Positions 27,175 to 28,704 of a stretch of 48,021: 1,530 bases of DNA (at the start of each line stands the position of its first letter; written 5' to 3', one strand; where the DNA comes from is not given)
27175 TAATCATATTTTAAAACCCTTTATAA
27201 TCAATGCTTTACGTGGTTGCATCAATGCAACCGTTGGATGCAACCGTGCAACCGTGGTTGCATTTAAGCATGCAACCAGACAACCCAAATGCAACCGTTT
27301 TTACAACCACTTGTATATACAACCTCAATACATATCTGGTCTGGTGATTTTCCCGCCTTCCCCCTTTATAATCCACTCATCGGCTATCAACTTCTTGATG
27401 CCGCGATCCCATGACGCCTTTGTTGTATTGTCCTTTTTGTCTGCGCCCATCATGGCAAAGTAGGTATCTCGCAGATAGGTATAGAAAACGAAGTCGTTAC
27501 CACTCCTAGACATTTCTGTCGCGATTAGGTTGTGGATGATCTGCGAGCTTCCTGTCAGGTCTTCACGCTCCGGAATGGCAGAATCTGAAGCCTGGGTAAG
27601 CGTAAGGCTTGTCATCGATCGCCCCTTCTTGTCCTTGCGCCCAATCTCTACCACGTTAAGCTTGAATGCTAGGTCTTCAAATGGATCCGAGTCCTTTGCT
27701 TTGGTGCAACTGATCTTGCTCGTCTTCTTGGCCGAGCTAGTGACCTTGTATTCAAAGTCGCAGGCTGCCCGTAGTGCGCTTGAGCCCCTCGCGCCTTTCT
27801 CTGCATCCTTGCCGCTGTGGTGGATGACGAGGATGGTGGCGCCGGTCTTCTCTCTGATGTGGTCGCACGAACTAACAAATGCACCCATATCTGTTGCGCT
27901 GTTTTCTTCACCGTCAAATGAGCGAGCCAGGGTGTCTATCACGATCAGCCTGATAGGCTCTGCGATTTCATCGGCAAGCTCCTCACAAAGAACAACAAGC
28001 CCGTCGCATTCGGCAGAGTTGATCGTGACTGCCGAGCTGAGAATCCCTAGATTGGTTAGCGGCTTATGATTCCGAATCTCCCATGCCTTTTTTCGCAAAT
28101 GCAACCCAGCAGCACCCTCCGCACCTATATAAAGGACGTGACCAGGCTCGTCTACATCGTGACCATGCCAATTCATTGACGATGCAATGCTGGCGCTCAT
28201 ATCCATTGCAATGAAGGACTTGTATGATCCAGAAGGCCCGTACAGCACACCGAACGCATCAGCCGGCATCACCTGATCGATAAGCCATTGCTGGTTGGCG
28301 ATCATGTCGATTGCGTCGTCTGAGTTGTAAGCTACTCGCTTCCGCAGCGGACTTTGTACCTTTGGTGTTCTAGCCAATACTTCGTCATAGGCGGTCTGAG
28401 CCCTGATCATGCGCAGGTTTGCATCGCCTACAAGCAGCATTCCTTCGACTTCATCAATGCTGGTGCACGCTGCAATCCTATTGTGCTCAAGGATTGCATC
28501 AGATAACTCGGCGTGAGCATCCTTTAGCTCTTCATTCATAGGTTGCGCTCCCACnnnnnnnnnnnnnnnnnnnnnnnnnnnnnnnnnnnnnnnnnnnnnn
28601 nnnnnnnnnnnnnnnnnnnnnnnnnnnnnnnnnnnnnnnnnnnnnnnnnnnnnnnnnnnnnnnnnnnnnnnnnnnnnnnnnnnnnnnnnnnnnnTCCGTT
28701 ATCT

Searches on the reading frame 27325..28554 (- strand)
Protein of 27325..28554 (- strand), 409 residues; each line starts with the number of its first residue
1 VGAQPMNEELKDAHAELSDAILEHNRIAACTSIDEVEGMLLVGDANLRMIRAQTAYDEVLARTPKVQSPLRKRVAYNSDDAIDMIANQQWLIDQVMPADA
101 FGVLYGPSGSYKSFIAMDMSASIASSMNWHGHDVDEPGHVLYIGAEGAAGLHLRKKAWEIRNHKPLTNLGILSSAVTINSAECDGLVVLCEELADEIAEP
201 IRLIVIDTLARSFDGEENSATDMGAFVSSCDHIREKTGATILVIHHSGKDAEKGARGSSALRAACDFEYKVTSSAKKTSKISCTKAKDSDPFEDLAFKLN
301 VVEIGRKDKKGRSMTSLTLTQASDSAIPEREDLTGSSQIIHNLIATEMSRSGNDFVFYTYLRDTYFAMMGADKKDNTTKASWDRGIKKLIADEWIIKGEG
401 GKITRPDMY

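Call 8: search_protein_families(library=pfam, proteins=[window:27325-28554:-], max_evalue=0.01)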
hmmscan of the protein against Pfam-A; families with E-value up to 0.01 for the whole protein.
window:27325-28554:- (409 aa): 1 family
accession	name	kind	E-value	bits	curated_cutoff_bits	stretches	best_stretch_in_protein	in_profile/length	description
PF13481.12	AAA_25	-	2.1e-39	135.6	27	1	79-251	13-194/195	AAA domain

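Call 9: search_protein_families(library=phrogs, proteins=[window:27325-28554:-], max_evalue=0.001)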
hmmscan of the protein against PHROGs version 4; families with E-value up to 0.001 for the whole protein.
window:27325-28554:- (409 aa): 9 families
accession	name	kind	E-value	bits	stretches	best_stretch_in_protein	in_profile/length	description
phrog_2850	-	unknown function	4.7e-71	241.1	1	83-401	142-460/465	-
phrog_906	-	DNA, RNA and nucleotide metabolism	4.3e-44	152.5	1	82-323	511-756/872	DNA polymerase/primase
phrog_3123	-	unknown function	7.6e-27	95.1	1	63-310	305-574/583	-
phrog_3228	-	DNA, RNA and nucleotide metabolism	2.1e-26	93.5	1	86-288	361-574/766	replicative helicase-primase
phrog_6012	-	DNA, RNA and nucleotide metabolism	7.9e-17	62.6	1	86-254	133-302/447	DNA helicase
phrog_6357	-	unknown function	9.8e-17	62.2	1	83-300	15-218/321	-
phrog_1284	-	unknown function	3e-15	57.4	1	80-253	16-190/306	-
phrog_239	-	DNA, RNA and nucleotide metabolism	1.9e-13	51.3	1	89-271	349-553/801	DNA primase/helicase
phrog_2597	-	DNA, RNA and nucleotide metabolism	4.1e-13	49.8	1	84-254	352-521/747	DNA primase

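Call 10: search_dna_similar(query=window:27325-28554:-, collection=phages, mode=protein, max_rows=30)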
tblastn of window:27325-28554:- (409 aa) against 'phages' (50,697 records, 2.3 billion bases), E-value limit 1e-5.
Records with a match: 1255; places in all: 1259; records where one place covers at least 80% of the query: 2.
Best place of each record, by identity: <60% 1255.
By first word of the organism name: Mycobacterium 500; Salmonella 310; Escherichia 228; Vibrio 77; Gordonia 35; Kagunavirus 11; Corynebacterium 8; Serratia 8; Roseobacter 7; Klebsiella 6; and 26 more.
By host as written in the record: Mycobacterium smegmatis mc2 155 365; - 122; Escherichia coli 120; Mycobacterium smegmatis mc#155 79; Salmonella enterica 52; Salmonella enterica subsp. enterica serovar Enteritidis 45; Salmonella enterica subsp. enterica serovar Typhimurium 44; Salmonella sp. 32; and 155 more.
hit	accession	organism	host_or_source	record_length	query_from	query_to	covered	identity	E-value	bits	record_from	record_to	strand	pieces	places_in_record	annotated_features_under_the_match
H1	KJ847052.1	Idiomarinaceae phage 1N2-2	Idiomarinaceae bacterium N2-2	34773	42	400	88%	27.8%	5e-26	116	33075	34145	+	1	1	putative primase-helicase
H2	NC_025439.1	Idiomarinaceae phage 1N2-2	Idiomarinaceae bacterium N2-2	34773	42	400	88%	27.8%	5e-26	116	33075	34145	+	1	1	DNA primase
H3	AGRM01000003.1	Salmonella enterica subsp. houtenae str. ATCC BAA-1581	Homo sapiens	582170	62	319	63%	37.9%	9e-39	154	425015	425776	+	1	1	hypothetical protein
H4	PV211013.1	Roseobacter phage CRP-823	Roseobacter sp. FZCC0197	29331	64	340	68%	33.7%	3e-24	111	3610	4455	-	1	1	DNA primase/helicase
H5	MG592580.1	Vibrio phage 1.210.O._10N.222.52.C2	Vibrio sp. F13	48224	90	317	56%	40.9%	3e-38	152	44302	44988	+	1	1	DnaB-like DNA helicase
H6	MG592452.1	Vibrio phage 1.076.O._10N.286.51.B7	Shewanella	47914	90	317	56%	40.9%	4e-38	152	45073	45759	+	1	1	DnaB-like DNA helicase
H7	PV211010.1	Roseobacter phage CRP-811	Roseobacter sp. FZCC0198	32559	64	340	68%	33.3%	3e-24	111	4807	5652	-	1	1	helicase RepA family protein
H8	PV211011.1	Roseobacter phage CRP-821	Roseobacter sp. FZCC0197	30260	64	327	65%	34.8%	3e-24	111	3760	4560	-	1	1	DNA primase/helicase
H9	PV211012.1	Roseobacter phage CRP-822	Roseobacter sp. FZCC0197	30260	64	327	65%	34.8%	3e-24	111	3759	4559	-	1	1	DNA primase/helicase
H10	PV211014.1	Roseobacter phage CRP-831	Roseobacter sp. FZCC0196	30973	64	327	65%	34.8%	3e-24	111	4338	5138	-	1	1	helicase RepA family protein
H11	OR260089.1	Caulobacter phage GB2A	Caulobacter vibrioides CB15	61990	90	331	59%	38.0%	2e-25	115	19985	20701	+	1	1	replicative DNA helicase / DNA primase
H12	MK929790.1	Caulobacter phage RW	Caulobacter vibrioides CB15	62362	90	331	59%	38.0%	2e-25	115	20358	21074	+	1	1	replicative DNA helicase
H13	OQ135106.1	Caulobacter phage RLK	Caulobacter vibrioides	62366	90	331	59%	38.0%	2e-25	115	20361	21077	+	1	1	RLK_gp051: replicative DNA helicase/ DNA primase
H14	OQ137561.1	Caulobacter phage KcrB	Caulobacter vibrioides CB15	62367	90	331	59%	38.0%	2e-25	115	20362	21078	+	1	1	KcrB_gp051: replicative DNA helicase/ DNA primase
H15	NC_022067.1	Mycobacterium phage Wanda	Mycobacterium smegmatis mc2 155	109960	59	303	60%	36.0%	7e-17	89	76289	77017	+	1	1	147: DNA helicase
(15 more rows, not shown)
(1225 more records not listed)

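Call 12: find_related_loci(query=window:27325-28554:-, collection=viral_contigs, flank=4000)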
Query window:27325-28554:- (409 aa) in viral_contigs; peptide patterns used: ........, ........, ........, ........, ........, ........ (x = any residue, [..] = any of these).
9 stretches matched a pattern; 5 encode a relative of the query (tblastn E <= 1e-3); 5 distinct loci.
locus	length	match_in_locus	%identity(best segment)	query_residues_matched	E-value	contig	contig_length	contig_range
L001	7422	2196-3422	92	1-409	0e+0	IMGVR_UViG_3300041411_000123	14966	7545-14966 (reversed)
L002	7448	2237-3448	80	1-409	0e+0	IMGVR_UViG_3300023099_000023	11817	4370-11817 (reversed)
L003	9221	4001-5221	67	1-409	0e+0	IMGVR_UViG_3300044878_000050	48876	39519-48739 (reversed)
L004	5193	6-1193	66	7-409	1e-175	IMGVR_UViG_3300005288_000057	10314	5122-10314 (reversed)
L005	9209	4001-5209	65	1-409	1e-174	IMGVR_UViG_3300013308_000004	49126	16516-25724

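Call 26: find_homologous_proteins(query=window:27325-28554:-, max_evalue=1e-20)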
Query window:27325-28554:- (409 aa): 1983 proteins with E <= 1e-20 among 7136 candidates; the best 120 are listed.
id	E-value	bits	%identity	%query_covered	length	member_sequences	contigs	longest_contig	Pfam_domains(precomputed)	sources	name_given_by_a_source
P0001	4.4e-237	804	87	99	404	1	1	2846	PF13481.13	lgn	-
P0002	1.5e-232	789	86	99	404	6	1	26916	PF13481.13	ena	-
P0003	8.2e-229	777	87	99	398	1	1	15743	PF13481.13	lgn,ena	-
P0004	2.0e-210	716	81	99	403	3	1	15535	PF13481.13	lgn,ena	-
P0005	4.7e-208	709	80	99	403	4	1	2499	PF13481.13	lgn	-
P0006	1.1e-207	707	81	99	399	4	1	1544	PF13481.13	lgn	-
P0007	1.2e-206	704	80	99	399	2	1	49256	PF13481.13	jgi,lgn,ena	-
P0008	2.1e-206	703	81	99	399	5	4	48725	PF13481.13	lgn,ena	-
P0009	9.4e-205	698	80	99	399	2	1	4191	PF13481.13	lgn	-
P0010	2.3e-204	697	80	99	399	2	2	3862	PF13481.13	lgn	-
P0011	3.3e-200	683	78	99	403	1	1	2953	PF13481.13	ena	-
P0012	2.5e-199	680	77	99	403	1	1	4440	PF13481.13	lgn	-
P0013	3.6e-193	660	82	85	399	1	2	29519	PF13481.13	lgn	-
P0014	8.9e-187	639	71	99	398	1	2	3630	PF13481.13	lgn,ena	-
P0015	2.2e-186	637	72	99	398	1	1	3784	PF13481.13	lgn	-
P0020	3.5e-179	614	69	99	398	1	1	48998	PF13481.13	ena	-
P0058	4.5e-175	600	69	99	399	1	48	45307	PF13481.13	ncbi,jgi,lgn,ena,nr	jgi:putative DNA primase/helicase|nr:MAG TPA: replicative DNA helicase [Caudoviricetes sp.]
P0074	4.4e-142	491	62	90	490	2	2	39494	PF13481.13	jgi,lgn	jgi:hypothetical protein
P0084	3.3e-138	479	64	83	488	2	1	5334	PF13481.13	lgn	-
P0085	7.7e-138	478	60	89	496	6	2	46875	PF13481.13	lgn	-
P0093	6.3e-135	468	62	83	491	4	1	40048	PF13481.13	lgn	-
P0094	3.9e-134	465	59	88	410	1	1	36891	PF13481.13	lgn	-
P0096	3.3e-131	456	57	91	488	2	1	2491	PF13481.13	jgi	jgi:putative DNA primase/helicase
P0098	2.0e-129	450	58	87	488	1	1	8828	PF13481.13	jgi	jgi:RecA/RadA recombinase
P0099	2.9e-127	443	53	98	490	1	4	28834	PF13481.13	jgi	jgi:hypothetical protein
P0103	4.2e-106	373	51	82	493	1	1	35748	PF13481.13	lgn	-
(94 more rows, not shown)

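Call 28: find_encoding_contigs(protein=P0058, flank=2500, max_places=2)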
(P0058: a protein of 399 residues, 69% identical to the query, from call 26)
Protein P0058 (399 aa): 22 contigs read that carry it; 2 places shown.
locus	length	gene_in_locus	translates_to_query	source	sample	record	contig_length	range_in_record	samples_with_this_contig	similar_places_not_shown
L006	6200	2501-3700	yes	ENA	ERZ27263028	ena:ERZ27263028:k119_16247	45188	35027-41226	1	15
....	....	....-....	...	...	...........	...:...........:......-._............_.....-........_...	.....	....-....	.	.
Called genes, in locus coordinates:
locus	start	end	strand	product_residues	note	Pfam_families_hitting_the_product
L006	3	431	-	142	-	-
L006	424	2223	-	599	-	PF00270:DEAD, PF04851:ResIII, PF00271:Helicase_C (weak)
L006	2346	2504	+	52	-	PF12728:HTH_17 (weak)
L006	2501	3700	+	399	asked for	PF13481:AAA_25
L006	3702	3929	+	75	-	-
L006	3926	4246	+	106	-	PF14216:DUF4326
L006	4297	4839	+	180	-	-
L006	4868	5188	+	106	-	PF26207:Phage_phiTE_015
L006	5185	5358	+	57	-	-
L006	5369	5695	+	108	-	PF27050:Phage_P22_Y8K6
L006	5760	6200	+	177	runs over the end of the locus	PF13392:HNH_3 (weak)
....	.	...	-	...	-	-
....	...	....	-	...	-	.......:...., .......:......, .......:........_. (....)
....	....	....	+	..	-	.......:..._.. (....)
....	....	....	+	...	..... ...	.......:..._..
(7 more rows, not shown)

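Call 29: find_encoding_contigs(protein=P0074, flank=2500, max_places=1)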
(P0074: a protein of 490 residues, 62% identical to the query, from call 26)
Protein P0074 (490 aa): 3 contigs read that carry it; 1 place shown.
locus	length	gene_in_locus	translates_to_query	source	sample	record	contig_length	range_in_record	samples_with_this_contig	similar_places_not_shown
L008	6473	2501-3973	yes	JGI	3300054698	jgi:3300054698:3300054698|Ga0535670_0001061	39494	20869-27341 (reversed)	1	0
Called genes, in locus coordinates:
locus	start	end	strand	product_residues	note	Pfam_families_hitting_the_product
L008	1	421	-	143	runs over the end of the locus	-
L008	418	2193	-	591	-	PF00270:DEAD, PF04851:ResIII, PF00271:Helicase_C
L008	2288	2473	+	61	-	-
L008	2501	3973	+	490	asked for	PF13481:AAA_25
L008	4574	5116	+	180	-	-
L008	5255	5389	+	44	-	-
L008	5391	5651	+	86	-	-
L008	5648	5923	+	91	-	PF26207:Phage_phiTE_015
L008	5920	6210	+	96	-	-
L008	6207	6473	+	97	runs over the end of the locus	PF26207:Phage_phiTE_015 (weak)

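Call 30: find_encoding_contigs(protein=P0085, flank=2500, max_places=1)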
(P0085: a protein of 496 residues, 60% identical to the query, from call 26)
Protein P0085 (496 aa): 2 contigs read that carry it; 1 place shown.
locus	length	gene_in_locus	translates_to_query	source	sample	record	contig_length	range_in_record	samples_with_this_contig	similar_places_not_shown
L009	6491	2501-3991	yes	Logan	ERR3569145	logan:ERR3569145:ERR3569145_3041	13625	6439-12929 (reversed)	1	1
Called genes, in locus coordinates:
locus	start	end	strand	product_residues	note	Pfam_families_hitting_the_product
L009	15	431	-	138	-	-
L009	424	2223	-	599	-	PF00270:DEAD, PF04851:ResIII, PF00271:Helicase_C (weak)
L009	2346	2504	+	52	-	PF05930:Phage_AlpA (weak), PF13384:HTH_23 (weak), PF12728:HTH_17, PF00376:MerR (weak)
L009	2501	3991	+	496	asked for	PF13481:AAA_25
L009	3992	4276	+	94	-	-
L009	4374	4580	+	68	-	-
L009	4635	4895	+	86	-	PF26207:Phage_phiTE_015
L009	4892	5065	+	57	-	-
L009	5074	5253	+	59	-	-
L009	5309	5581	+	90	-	-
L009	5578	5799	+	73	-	-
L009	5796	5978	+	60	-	PF24187:DUF7415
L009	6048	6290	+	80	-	-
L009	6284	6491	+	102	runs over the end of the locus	-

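Call 31: find_encoding_contigs(protein=P0094, flank=2500, max_places=1)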
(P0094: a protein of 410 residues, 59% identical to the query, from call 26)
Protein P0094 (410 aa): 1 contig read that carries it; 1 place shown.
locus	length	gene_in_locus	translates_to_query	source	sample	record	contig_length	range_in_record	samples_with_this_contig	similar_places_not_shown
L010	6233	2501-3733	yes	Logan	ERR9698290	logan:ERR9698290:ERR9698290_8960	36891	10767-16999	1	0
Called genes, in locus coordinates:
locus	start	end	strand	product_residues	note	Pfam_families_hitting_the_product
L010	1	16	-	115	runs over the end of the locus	-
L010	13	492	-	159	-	-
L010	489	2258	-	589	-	PF00270:DEAD (weak), PF04851:ResIII, PF00271:Helicase_C (weak)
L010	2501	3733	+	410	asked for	PF13481:AAA_25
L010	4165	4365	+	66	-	-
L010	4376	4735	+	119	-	PF10765:Phage_P22_NinX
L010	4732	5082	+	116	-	-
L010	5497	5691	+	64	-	-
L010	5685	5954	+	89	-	-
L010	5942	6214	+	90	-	PF26207:Phage_phiTE_015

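Call 37: find_encoding_contigs(protein=P0020, flank=2500, max_places=1)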
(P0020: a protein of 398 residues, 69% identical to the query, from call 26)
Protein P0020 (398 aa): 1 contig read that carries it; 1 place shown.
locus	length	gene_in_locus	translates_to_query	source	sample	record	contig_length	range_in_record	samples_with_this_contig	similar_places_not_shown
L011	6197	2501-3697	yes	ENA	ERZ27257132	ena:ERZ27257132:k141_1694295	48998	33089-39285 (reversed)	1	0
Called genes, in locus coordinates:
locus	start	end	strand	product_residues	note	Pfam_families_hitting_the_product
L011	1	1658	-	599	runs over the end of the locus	PF00270:DEAD, PF04851:ResIII, PF00271:Helicase_C (weak)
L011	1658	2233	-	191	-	-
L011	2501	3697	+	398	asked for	PF13481:AAA_25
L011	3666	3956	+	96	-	-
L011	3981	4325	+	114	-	PF10686:YAcAr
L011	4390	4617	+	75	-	PF14216:DUF4326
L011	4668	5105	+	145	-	-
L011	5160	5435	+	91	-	PF26207:Phage_phiTE_015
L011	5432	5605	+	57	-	-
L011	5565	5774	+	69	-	-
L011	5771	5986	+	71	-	-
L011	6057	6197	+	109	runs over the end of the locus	-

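Call 38: find_encoding_contigs(protein=P0099, flank=2500, max_places=1)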
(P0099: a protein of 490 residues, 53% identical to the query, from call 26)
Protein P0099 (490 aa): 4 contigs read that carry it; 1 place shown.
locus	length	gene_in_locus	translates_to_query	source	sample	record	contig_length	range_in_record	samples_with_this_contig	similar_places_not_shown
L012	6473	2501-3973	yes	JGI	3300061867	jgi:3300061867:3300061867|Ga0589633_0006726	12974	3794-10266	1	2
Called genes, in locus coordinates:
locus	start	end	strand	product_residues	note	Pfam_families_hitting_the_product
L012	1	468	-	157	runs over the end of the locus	-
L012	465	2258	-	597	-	PF00270:DEAD (weak), PF04851:ResIII, PF00271:Helicase_C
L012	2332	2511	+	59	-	-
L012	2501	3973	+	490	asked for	PF13481:AAA_25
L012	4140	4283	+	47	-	-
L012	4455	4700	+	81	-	-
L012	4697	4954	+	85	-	-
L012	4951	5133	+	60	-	-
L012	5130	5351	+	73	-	PF26207:Phage_phiTE_015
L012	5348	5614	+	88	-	-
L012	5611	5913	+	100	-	-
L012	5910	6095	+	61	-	-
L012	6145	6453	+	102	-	-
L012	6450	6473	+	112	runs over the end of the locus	-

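Call 39: find_encoding_contigs(protein=P0093, flank=2500, max_places=1)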
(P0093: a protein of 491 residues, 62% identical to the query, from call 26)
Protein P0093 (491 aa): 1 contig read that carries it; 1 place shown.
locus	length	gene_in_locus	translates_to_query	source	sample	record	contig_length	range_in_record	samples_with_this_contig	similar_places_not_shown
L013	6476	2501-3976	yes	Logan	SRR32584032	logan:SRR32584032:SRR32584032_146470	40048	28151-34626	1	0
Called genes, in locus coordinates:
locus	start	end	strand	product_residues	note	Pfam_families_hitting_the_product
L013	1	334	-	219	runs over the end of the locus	PF02945:Endonuclease_7 (weak), PF01844:HNH, PF14279:HNH_5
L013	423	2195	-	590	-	PF00270:DEAD, PF04851:ResIII, PF00271:Helicase_C, PF13240:Zn_Ribbon_1 (faint)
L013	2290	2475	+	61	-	-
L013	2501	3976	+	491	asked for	PF13481:AAA_25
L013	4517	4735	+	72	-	-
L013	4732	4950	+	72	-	-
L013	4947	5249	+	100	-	PF26207:Phage_phiTE_015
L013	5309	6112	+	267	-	-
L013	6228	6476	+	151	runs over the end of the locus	-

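Call 40: find_encoding_contigs(protein=P0103, flank=2500, max_places=1)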
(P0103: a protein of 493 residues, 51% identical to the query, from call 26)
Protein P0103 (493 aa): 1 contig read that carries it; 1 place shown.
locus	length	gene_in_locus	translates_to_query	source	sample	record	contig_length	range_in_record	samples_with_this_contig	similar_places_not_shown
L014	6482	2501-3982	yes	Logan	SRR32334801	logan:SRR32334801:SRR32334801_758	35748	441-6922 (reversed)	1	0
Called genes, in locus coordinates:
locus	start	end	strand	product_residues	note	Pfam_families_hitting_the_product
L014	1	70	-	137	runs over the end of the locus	-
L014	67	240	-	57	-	-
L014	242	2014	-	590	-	PF00270:DEAD (weak), PF04851:ResIII, PF00271:Helicase_C, PF24463:DUF7577 (faint), PF13240:Zn_Ribbon_1 (faint)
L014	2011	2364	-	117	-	PF10765:Phage_P22_NinX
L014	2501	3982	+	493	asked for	PF13481:AAA_25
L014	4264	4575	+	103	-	-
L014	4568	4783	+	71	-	-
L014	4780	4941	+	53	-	-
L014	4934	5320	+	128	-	-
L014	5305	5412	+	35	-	-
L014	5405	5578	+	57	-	-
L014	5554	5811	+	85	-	-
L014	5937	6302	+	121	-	-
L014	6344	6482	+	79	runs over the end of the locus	PF24233:DUF7446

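Call 48: predict_structure(alignment_id=A2)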
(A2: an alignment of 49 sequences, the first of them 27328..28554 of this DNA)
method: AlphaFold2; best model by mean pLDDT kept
length: 409 residues; sequences in the alignment: 49
mean_pLDDT: 90.2   pTM: 0.67
mean pLDDT of the five models: 90.2, 89.6, 89.0, 88.7, 88.0
residues with pLDDT >= 90: 301; 70-90: 82; 50-70: 15; < 50: 11
segments of 3 or more residues with pLDDT < 50: 1-5, 325-329
pLDDT, mean of each block of 10 residues (from residue 1): 58 94 94 86 95 94 71 80 80 96 94 97 97 96 90 97 96 95 96 95 96 91 94 94 87 72 93 91 92 94 96 95 59 88 95 96 96 95 96 92 82
secondary structure, 60 per line:
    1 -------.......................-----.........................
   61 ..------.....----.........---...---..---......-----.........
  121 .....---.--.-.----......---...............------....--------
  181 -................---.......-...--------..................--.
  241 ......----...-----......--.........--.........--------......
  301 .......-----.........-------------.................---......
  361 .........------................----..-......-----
elements in order: H8-30 H36-62 H69-73 H78-86 E90-92 E101-106 H112-125 E139-144 H148-162 E169-172 H182-197 E201-207 H220-237 E240-246 H259-264 E267-275 E278-286 E295-307 E313-321 H335-351 E355-357 H358-369 H376-391 E402-404

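Call 55: fold_search(model_id=the predicted structure, library=pdb)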
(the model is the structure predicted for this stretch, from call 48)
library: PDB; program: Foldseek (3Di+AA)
matches with E <= 10: 1575; with E <= 0.001: 845
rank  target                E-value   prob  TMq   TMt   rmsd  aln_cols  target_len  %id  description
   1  1nlf_A                2.6e-13  1.00  0.44  0.68   5.9       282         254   20  Crystal Structure of DNA Helicase RepA in complex with sulfate at 1.95 A resolution (released 2003-04-29)
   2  9e6l_B                8.3e-13  1.00  0.42  0.52   5.9       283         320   13  Cryo-EM structure of yeast Rad51 nucleoprotein filament bound to Rad54peptide (released 2025-01-22)
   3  1olo_B                9.9e-13  1.00  0.44  0.69   5.9       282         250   20  Hexameric Replicative DNA Helicase RepA from Plasmid RSF1010 - Cubic Crystal Structure (released 2003-09-19)
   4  1g8y_A                1.1e-12  1.00  0.44  0.72   4.9       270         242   21  CRYSTAL STRUCTURE OF THE HEXAMERIC REPLICATIVE HELICASE REPA OF PLASMID RSF1010 (released 2001-02-14)
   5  9q29_G                1.2e-12  1.00  0.42  0.54   9.2       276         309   11  DX2-CX3 structure capping RAD51 filament (released 2026-03-04)
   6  9i62_E                1.6e-12  1.00  0.42  0.52   5.8       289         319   11  CryoEM structure of a RAD51 D-loop (released 2025-06-04)
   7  9qn8_E                2.4e-12  1.00  0.42  0.51   5.8       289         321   11  RAD51 filament in complex with calcium and ATP bound by the RAD51AP1 C-terminus (released 2025-12-03)
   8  9qn8_C                2.4e-12  1.00  0.44  0.54  11.0       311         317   11  RAD51 filament in complex with calcium and ATP bound by the RAD51AP1 C-terminus (released 2025-12-03)
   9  9q25_G                2.7e-12  1.00  0.41  0.53   9.0       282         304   11  DX2-CX3-RAD51 in the closed state (released 2026-03-04)
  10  9d4n_A                3.2e-12  1.00  0.43  0.55   6.1       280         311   12  The cryo-EM structure of the yeast Dmc1 filament bound to ssDNA in the presence of ATP (released 2025-01-22)
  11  9svx_H                3.8e-12  1.00  0.41  0.52   5.7       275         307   10  XRCC3-RAD51C-RAD51D-XRCC2 (XRCC3 complex) capping a RAD51 filament on single stranded DNA (released 2025-11-26)
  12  8br2_A                4.0e-12  1.00  0.42  0.53   6.0       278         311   11  CryoEM structure of the post-synaptic RAD51 nucleoprotein filament in the presence of ATP and Ca2+ (released 2023-05-03)
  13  9q23_G                4.3e-12  1.00  0.41  0.51   9.7       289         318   11  DX2-CX3-RAD51 structure in the intermediate state (released 2026-03-04)
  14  9qn8_K                6.1e-12  1.00  0.43  0.53   5.6       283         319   11  RAD51 filament in complex with calcium and ATP bound by the RAD51AP1 C-terminus (released 2025-12-03)
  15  9q29_K                6.5e-12  1.00  0.44  0.56   5.4       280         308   11  DX2-CX3 structure capping RAD51 filament (released 2026-03-04)
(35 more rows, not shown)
